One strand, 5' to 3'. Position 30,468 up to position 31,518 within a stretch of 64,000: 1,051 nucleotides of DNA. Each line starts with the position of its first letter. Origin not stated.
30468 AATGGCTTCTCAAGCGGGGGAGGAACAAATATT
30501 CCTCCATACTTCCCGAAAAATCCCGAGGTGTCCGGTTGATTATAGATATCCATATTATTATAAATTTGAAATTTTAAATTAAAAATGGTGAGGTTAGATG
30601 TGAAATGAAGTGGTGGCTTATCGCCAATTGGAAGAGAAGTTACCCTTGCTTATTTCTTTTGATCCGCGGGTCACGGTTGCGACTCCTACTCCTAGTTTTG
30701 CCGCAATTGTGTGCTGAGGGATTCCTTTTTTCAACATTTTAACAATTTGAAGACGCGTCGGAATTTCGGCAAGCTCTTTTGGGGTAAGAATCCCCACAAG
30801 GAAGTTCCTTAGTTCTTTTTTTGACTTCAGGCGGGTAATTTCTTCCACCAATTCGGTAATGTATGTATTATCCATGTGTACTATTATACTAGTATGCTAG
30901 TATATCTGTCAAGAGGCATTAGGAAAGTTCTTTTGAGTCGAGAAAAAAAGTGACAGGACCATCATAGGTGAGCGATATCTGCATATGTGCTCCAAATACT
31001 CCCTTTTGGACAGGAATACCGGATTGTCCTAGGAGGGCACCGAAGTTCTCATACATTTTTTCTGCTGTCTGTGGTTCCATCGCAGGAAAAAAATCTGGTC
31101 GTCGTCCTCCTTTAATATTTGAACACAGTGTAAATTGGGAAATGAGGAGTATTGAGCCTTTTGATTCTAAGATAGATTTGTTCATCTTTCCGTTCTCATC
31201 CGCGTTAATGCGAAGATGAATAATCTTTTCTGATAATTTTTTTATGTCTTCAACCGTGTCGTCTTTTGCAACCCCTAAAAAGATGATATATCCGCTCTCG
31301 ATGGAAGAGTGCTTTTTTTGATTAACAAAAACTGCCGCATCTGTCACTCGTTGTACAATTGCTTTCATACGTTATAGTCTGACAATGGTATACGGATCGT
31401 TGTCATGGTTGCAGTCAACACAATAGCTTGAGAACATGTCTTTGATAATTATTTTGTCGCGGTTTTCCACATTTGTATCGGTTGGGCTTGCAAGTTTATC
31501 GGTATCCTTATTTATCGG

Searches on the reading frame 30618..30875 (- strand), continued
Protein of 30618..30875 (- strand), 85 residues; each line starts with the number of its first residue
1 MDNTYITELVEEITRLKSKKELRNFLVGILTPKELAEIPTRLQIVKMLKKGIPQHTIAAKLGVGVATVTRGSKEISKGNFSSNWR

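Call 36: search_protein_families(library=pfam, proteins=[L015:4477-4770:+, L015:4784-5209:+, L015:5234-5641:+, L015:5526-7247:+, L015:7171-7578:+, L017:8097-8486:+, L017:4510-4953:+, L013:4441-5286:+, L013:5289-6113:+, L013:6511-7395:+], max_evalue=0.01)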
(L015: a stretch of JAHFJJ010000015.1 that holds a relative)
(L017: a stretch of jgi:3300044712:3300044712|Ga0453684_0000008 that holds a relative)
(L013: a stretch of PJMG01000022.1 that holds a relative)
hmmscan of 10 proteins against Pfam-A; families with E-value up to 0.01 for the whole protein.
L015:4477-4770:+ (97 aa): 0 families

L015:4784-5209:+ (141 aa): 0 families

L015:5234-5641:+ (135 aa): 8 families
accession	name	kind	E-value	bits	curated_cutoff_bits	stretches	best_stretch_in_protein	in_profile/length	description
PF21344.3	Zn_ribbon_LysW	-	5.3e-05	23.2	27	0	7-20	22-35/46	Alpha-aminoadipate carrier protein LysW-like, globular domain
PF12760.12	Zn_ribbon_IS1595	-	0.0016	18.8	25.4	0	104-116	20-31/46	Transposase zinc-ribbon domain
PF14354.12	Lar_restr_allev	-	0.002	18.8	28.6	0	8-54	5-43/58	Restriction alleviation protein Lar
PF12773.13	DZR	-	0.0056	17.3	27.3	0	87-114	11-36/45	Double zinc ribbon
PF25208.1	DUF7838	-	0.0063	16.9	28.5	0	104-122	8-26/55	Domain of unknown function (DUF7838)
PF24110.1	DUF7385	-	0.0064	16.6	28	0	2-17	22-37/72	Family of unknown function (DUF7385)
PF08271.17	Zn_Ribbon_TF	-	0.0077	16.2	29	0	9-22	3-15/43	TFIIB zinc-binding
PF25206.1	DUF7836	-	0.0081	16.4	26.7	0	4-17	5-18/59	Domain of unknown function (DUF7836)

L015:5526-7247:+ (573 aa): 2 families
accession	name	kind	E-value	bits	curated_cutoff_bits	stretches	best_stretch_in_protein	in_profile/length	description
PF00425.24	Chorismate_bind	-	2.6e-78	263.6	27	1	278-534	6-257/257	chorismate binding enzyme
PF04715.19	Anth_synt_I_N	-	1e-25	91.1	23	1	77-222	2-140/140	Anthranilate synthase component I, N terminal region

L015:7171-7578:+ (135 aa): 1 family
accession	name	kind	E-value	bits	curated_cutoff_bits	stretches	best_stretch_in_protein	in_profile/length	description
PF00117.34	GATase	-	5.4e-23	82.1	22.8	1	20-117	1-102/190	Glutamine amidotransferase class-I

L017:8097-8486:+ (129 aa): 0 families

L017:4510-4953:+ (147 aa): 0 families

L013:4441-5286:+ (281 aa): 0 families

L013:5289-6113:+ (274 aa): 3 families
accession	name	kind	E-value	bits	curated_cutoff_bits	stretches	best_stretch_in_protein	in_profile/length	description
PF00326.27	Peptidase_S9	-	1.4e-07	31.7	22.6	1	96-262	53-206/213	Prolyl oligopeptidase family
PF20434.5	BD-FAE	-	8e-05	22.7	26.8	1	106-225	88-214/215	BD-FAE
PF00561.26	Abhydrolase_1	-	0.0017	18.5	25.8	1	50-139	24-102/245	alpha/beta hydrolase fold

L013:6511-7395:+ (294 aa): 4 families
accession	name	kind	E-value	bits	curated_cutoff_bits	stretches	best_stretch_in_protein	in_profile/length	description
PF08241.18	Methyltransf_11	-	8.7e-07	29.9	21.2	1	101-201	2-95/95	Methyltransferase domain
PF13649.12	Methyltransf_25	-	1.1e-05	26.5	27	1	99-197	1-97/97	Methyltransferase domain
PF13489.12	Methyltransf_23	-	0.00011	22.4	27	1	94-203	21-118/164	Methyltransferase domain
PF08242.18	Methyltransf_12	-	0.00025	22.2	30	1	101-198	2-97/98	Methyltransferase domain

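Call 37: fold_search(model_id=the predicted structure, library=pdb)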
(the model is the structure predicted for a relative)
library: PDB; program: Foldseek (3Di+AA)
matches with E <= 10: 802; with E <= 0.001: 0
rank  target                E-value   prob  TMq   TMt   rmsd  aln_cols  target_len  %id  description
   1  3frw_E                2.5e-03  1.00  0.74  0.67   2.3        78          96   29  Crystal structure of putative TrpR protein from Ruminococcus obeum (released 2009-01-20)
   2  3kor_B                3.0e-03  1.00  0.73  0.63   2.3        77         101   30  Crystal structure of a putative Trp repressor from Staphylococcus aureus (released 2010-11-17)
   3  1tro_A                4.4e-03  1.00  0.76  0.63   1.8        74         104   30  CRYSTAL STRUCTURE OF TRP REPRESSOR OPERATOR COMPLEX AT ATOMIC RESOLUTION (released 1994-01-31)
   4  1tro_G                4.7e-03  1.00  0.74  0.64   1.9        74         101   30  CRYSTAL STRUCTURE OF TRP REPRESSOR OPERATOR COMPLEX AT ATOMIC RESOLUTION (released 1994-01-31)
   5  1zt9_A                5.7e-03  1.00  0.76  0.65   1.8        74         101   30  E. coli trp repressor, tetragonal crystal form (released 2006-05-09)
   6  3frw_D                5.7e-03  1.00  0.70  0.66   2.9        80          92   28  Crystal structure of putative TrpR protein from Ruminococcus obeum (released 2009-01-20)
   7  3kor_C                5.7e-03  1.00  0.72  0.63   2.3        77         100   30  Crystal structure of a putative Trp repressor from Staphylococcus aureus (released 2010-11-17)
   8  3frw_B                6.0e-03  1.00  0.71  0.64   3.3        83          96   26  Crystal structure of putative TrpR protein from Ruminococcus obeum (released 2009-01-20)
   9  3wrp                  6.9e-03  1.00  0.75  0.64   1.9        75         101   29  FLEXIBILITY OF THE DNA-BINDING DOMAINS OF TRP REPRESSOR (released 1988-04-16)
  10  3g1c                  7.3e-03  1.00  0.72  0.65   2.4        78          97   27  The crystal structure of a TrpR like protein from Eubacterium eligens ATCC 27750 (released 2009-02-17)
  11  6fal_A                7.8e-03  1.00  0.75  0.67   1.8        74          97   30  Tryptophan Repressor TrpR from E.coli with 3-Indolepropionic acid as ligand (released 2019-01-30)
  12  1trr_A                7.8e-03  1.00  0.78  0.65   2.2        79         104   28  TANDEM BINDING IN CRYSTALS OF A TRP REPRESSOR/OPERATOR HALF-SITE COMPLEX (released 1993-10-21)
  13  3frw_G                7.8e-03  1.00  0.70  0.66   2.5        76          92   30  Crystal structure of putative TrpR protein from Ruminococcus obeum (released 2009-01-20)
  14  3frw_F                8.8e-03  1.00  0.72  0.67   2.2        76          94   28  Crystal structure of putative TrpR protein from Ruminococcus obeum (released 2009-01-20)
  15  1jhg                  1.0e-02  1.00  0.76  0.65   1.8        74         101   28  TRP REPRESSOR MUTANT V58I (released 1997-03-12)
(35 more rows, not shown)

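Call 54: search_protein_families(library=ncbifam, alignment_id=A1, max_evalue=0.001)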
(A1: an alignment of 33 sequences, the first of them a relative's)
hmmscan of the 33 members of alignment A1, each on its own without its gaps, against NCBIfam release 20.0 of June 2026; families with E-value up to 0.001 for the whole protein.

A. member 1, P0001 (85 aa): 2 families
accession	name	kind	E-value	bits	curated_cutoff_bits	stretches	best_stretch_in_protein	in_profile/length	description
TIGR01321.1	TrpR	equivalog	3.5e-12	46.6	67.25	1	9-76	12-80/94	trp operon repressor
TIGR02531.1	yecD_yerC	hypoth_equivalog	3e-09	37.2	42.2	1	6-79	5-78/88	YerC/YecD family TrpR-related protein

B. families by the number of members that match (of 33 scanned): 4 families
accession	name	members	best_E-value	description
TIGR01321.1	TrpR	33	5.6e-17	trp operon repressor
TIGR02531.1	yecD_yerC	33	2.9e-13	YerC/YecD family TrpR-related protein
NF033545.0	transpos_IS630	5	0.00013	IS630 family transposase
TIGR02985.1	Sig70_bacteroi1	1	0.00048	RNA polymerase sigma-70 factor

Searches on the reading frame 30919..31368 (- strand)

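Call 3: search_protein_families(library=pfam, proteins=[window:30919-31368:-], max_evalue=0.01)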
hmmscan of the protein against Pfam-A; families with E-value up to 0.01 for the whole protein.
window:30919-31368:- (149 aa): 1 family
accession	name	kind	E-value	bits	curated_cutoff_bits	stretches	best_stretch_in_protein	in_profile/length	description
PF02580.21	Tyr_Deacylase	-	3e-50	170.7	25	1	2-144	1-144/144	D-Tyr-tRNA(Tyr) deacylase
